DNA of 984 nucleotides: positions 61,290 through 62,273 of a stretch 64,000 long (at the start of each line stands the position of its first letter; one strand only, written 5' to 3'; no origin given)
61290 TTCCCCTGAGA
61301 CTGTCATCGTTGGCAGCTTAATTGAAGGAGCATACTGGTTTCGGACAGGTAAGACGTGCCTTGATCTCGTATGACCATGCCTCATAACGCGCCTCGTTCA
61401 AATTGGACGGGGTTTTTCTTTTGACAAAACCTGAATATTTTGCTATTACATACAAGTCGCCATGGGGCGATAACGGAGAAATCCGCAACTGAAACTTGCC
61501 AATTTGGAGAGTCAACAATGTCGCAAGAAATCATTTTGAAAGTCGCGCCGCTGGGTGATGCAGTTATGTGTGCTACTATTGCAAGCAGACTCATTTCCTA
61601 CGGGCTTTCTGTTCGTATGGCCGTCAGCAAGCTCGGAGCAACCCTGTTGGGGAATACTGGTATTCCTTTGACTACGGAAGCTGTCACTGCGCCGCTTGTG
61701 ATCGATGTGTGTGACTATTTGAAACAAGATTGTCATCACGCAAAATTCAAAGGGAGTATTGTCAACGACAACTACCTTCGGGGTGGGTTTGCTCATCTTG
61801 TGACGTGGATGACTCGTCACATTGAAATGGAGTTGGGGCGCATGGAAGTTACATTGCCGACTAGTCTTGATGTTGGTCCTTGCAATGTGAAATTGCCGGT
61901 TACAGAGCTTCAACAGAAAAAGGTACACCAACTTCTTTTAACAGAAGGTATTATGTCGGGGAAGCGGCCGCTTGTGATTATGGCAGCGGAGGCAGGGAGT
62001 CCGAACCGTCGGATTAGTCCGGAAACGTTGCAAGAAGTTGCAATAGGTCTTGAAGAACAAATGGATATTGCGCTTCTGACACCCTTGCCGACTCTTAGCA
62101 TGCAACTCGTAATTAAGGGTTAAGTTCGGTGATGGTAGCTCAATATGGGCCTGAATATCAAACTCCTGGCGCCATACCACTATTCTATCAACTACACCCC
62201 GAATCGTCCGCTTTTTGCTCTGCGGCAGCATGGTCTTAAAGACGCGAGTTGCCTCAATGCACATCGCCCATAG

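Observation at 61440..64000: Integrated element (large serine recombinase + excisionase HTH) apparently inserted into the GT9 heptosyltransferase gene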

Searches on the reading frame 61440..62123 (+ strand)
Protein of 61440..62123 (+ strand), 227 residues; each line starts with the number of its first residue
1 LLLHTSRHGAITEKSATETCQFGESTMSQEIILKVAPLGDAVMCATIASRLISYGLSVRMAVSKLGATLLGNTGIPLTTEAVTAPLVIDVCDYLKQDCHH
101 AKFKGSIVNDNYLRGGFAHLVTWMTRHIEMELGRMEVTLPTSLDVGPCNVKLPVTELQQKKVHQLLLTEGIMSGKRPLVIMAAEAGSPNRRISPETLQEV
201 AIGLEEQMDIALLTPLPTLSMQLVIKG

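Call 3: search_protein_families(library=pfam, proteins=[window:61440-62123:+], max_evalue=0.01)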
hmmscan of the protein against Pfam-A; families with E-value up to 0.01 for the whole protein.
window:61440-62123:+ (227 aa): 0 families

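Call 8: search_protein_families(library=pfam, proteins=[window:61518-62123:+], max_evalue=10)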
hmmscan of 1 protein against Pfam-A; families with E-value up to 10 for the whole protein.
window:61518-62123:+ (201 aa): 0 families

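Call 9: search_protein_families(library=ncbifam, proteins=[window:61518-62123:+], max_evalue=1)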
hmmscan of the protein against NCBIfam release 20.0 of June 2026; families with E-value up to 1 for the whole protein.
window:61518-62123:+ (201 aa): 0 families

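Call 10: search_solved_structures(query=window:61518-62123:+, max_evalue=10)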
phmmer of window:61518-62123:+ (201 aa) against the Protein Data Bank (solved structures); distinct sequences matched with E-value up to 10: 0.

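Call 15: find_homologous_proteins(query=window:61518-62123:+, max_evalue=0.001)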
Query window:61518-62123:+ (201 aa): 1 proteins with E <= 0.001 among 305 candidates.
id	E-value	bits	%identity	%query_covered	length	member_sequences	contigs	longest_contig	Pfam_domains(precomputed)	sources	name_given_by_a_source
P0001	1.5e-125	434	100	100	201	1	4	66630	-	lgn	-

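Call 20: search_protein_families(library=phrogs, proteins=[window:61518-62123:+], max_evalue=0.01)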
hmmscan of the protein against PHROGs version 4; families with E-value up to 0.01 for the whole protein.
window:61518-62123:+ (201 aa): 0 families

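Call 22: predict_structure(protein=window:61518-62123:+)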
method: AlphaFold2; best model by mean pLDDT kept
length: 201 residues; sequences in the alignment: 1
mean_pLDDT: 32.6   pTM: 0.28
mean pLDDT of the five models: 32.6, 32.0, 26.8, 26.5, 26.4
residues with pLDDT >= 90: 0; 70-90: 0; 50-70: 7; < 50: 194
segments of 3 or more residues with pLDDT < 50: 1-17, 24-43, 45-201
pLDDT, mean of each block of 10 residues (from residue 1): 36 47 47 44 43 29 30 27 24 30 27 25 25 26 29 33 36 36 32 26 25
secondary structure, 60 per line:
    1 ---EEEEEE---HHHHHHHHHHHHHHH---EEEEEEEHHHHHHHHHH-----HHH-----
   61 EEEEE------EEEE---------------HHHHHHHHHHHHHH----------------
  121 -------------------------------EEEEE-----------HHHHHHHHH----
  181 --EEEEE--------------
elements in order: E4-9 H13-27 E31-37 H38-47 E61-65 E72-75 H91-104 E152-156 H168-176 E183-187

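Call 23: search_protein_representatives(protein=window:61518-62123:+)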
Query: 201 residues. Proteins with E-value up to 0.001 (for the whole library): 6; up to 1e-10: 1; up to 1e-30: 1. The best 6 are listed.
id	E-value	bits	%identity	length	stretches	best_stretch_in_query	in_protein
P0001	4.7e-126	434.0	100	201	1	1-201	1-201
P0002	3.6e-08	49.6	37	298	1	57-192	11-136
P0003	1.2e-07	48.0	31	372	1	4-192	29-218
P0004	3.9e-07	46.3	30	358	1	4-192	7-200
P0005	1.5e-06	44.4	32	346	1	3-192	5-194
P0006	2.5e-06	43.7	29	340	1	4-181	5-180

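Call 24: search_protein_families(library=pfam, proteins=[P0002, P0003, P0004, P0005, P0006], max_evalue=0.01)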
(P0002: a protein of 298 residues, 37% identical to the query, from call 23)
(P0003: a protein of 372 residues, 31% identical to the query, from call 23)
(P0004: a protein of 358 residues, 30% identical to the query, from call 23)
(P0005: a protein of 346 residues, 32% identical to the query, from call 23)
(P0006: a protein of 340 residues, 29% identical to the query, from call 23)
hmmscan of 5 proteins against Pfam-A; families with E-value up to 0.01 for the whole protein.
P0002 (298 aa): 1 family
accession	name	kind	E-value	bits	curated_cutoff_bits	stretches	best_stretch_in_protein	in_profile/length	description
PF01075.23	Glyco_transf_9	-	2.8e-05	24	22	1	151-181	173-203/247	Glycosyltransferase family 9 (heptosyltransferase)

P0003 (372 aa): 1 family
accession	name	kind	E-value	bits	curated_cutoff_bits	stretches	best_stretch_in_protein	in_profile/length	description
PF01075.23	Glyco_transf_9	-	1e-06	28.7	22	1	169-265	98-202/247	Glycosyltransferase family 9 (heptosyltransferase)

P0004 (358 aa): 1 family
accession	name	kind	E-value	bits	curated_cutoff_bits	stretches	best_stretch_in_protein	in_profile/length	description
PF01075.23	Glyco_transf_9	-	0.00034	20.5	22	1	214-243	171-200/247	Glycosyltransferase family 9 (heptosyltransferase)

P0005 (346 aa): 1 family
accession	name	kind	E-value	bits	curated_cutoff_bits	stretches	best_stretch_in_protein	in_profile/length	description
PF01075.23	Glyco_transf_9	-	0.00027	20.8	22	1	212-238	174-200/247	Glycosyltransferase family 9 (heptosyltransferase)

P0006 (340 aa): 0 families

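Call 30: find_homologous_proteins(query=A1, max_evalue=0.001)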
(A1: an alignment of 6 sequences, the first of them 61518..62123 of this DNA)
Query A1 (6 sequences) (201 aa, profile of the alignment): 2 proteins with E <= 0.001 among 8000 candidates.
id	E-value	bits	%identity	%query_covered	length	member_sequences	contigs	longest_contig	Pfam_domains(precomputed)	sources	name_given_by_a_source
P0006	2.4e-130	453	28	90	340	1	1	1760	-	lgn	-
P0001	4.9e-62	228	100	100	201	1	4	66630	-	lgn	-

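Call 44: search_solved_structures(query=A1, max_evalue=1, show_alignments=2)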
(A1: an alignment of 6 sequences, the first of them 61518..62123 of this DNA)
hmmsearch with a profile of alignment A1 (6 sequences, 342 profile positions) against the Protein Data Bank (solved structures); distinct sequences matched with E-value up to 1: 1.
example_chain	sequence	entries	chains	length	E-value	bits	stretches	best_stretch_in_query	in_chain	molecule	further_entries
1psw_A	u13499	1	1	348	0.33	13.1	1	215-238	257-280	ADP-HEPTOSE LPS HEPTOSYLTRANSFERASE II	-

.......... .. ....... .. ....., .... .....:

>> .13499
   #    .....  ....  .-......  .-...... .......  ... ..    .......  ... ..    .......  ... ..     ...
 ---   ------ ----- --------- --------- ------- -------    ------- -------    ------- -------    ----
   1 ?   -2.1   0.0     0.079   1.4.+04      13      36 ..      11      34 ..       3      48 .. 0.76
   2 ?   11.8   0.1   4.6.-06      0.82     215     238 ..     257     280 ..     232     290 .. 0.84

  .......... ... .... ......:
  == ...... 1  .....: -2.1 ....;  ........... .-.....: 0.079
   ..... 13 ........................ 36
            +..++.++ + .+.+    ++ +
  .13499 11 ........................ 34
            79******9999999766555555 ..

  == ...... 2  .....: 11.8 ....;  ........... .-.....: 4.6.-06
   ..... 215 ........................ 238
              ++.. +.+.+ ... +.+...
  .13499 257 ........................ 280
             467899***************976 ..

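Call 49: predict_structure(alignment_id=A2)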
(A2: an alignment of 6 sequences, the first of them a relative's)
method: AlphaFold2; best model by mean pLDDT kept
length: 340 residues; sequences in the alignment: 6
mean_pLDDT: 76.9   pTM: 0.81
mean pLDDT of the five models: 76.9, 66.8, 61.0, 56.6, 53.0
residues with pLDDT >= 90: 99; 70-90: 137; 50-70: 64; < 50: 40
segments of 3 or more residues with pLDDT < 50: 273-308, 337-340
pLDDT, mean of each block of 10 residues (from residue 1): 81 85 90 88 79 69 83 73 73 70 92 88 85 95 86 84 79 94 90 69 89 93 84 89 83 62 70 44 44 41 45 68 88 63
secondary structure, 60 per line:
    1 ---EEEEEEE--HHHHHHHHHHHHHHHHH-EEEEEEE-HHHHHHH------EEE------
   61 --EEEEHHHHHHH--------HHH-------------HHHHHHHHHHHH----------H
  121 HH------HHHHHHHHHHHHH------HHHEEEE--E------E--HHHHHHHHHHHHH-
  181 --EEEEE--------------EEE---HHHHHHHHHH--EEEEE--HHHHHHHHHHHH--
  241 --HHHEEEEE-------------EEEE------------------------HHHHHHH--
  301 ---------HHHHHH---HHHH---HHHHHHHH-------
elements in order: E4-10 H13-29 E31-37 H39-45 E52-54 E63-66 H67-73 H98-109 H129-141 E151-154 H167-179 E183-187 E202-204 H208-217 E220-224 H227-238 E246-250 E264-267 H292-298 H310-315 H319-322 H326-333

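Call 51: fold_search(model_id=the predicted structure, library=pdb)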
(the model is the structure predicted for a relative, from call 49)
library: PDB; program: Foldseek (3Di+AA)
matches with E <= 10: 1541; with E <= 0.001: 36
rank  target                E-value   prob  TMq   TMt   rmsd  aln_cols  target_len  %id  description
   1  3tov_A                7.4e-10  1.00  0.49  0.48  13.8       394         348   14  The crystal structure of the glycosyl transferase family 9 from Veillonella parvula DSM 2008 (released 2011-09-21)
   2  3tov_B                1.4e-09  1.00  0.53  0.53   9.9       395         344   12  The crystal structure of the glycosyl transferase family 9 from Veillonella parvula DSM 2008 (released 2011-09-21)
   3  1psw                  3.0e-08  1.00  0.52  0.54   9.5       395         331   14  Structure of E. coli ADP-heptose lps heptosyltransferase II (released 2003-07-08)
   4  4rap_J                4.9e-08  1.00  0.54  0.49   7.4       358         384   16  Crystal structure of bacterial iron-containing dodecameric glycosyltransferase TibC from enterotoxigenic E.coli H10407 (released 2014-10-29)
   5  4rap_H                8.2e-08  1.00  0.54  0.49   7.6       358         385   15  Crystal structure of bacterial iron-containing dodecameric glycosyltransferase TibC from enterotoxigenic E.coli H10407 (released 2014-10-29)
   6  4rap_A                8.7e-08  1.00  0.52  0.48   7.8       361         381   15  Crystal structure of bacterial iron-containing dodecameric glycosyltransferase TibC from enterotoxigenic E.coli H10407 (released 2014-10-29)
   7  4rap_L                9.3e-08  1.00  0.54  0.50   7.4       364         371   15  Crystal structure of bacterial iron-containing dodecameric glycosyltransferase TibC from enterotoxigenic E.coli H10407 (released 2014-10-29)
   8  4rap_F                1.1e-07  1.00  0.52  0.47   8.1       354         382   16  Crystal structure of bacterial iron-containing dodecameric glycosyltransferase TibC from enterotoxigenic E.coli H10407 (released 2014-10-29)
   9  4rb4_B                1.2e-07  1.00  0.53  0.48   7.7       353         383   14  Crystal structure of dodecameric iron-containing heptosyltransferase TibC in complex with ADP-D-beta-D-heptose at 3.9  (released 2014-11-05)
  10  4rap_E                1.2e-07  1.00  0.54  0.48   7.5       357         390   15  Crystal structure of bacterial iron-containing dodecameric glycosyltransferase TibC from enterotoxigenic E.coli H10407 (released 2014-10-29)
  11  4rap_C                1.4e-07  1.00  0.53  0.47   7.8       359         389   15  Crystal structure of bacterial iron-containing dodecameric glycosyltransferase TibC from enterotoxigenic E.coli H10407 (released 2014-10-29)
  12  4rb4_L                1.6e-07  1.00  0.53  0.49   7.4       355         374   15  Crystal structure of dodecameric iron-containing heptosyltransferase TibC in complex with ADP-D-beta-D-heptose at 3.9  (released 2014-11-05)
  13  4rap_D                1.8e-07  1.00  0.54  0.49   7.5       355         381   15  Crystal structure of bacterial iron-containing dodecameric glycosyltransferase TibC from enterotoxigenic E.coli H10407 (released 2014-10-29)
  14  4rap_B                2.0e-07  1.00  0.54  0.49   7.5       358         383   15  Crystal structure of bacterial iron-containing dodecameric glycosyltransferase TibC from enterotoxigenic E.coli H10407 (released 2014-10-29)
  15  4rap_G                3.2e-07  1.00  0.52  0.47   7.8       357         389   16  Crystal structure of bacterial iron-containing dodecameric glycosyltransferase TibC from enterotoxigenic E.coli H10407 (released 2014-10-29)
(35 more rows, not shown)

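Call 52: find_encoding_contigs(protein=P0006, flank=5000, max_places=4)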
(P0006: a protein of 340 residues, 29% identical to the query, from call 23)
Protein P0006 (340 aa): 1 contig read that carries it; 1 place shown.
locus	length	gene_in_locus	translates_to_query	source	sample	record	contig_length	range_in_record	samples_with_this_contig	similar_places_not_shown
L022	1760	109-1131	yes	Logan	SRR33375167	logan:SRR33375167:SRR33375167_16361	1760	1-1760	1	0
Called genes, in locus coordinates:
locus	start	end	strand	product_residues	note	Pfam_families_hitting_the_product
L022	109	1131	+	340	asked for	-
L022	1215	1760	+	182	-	?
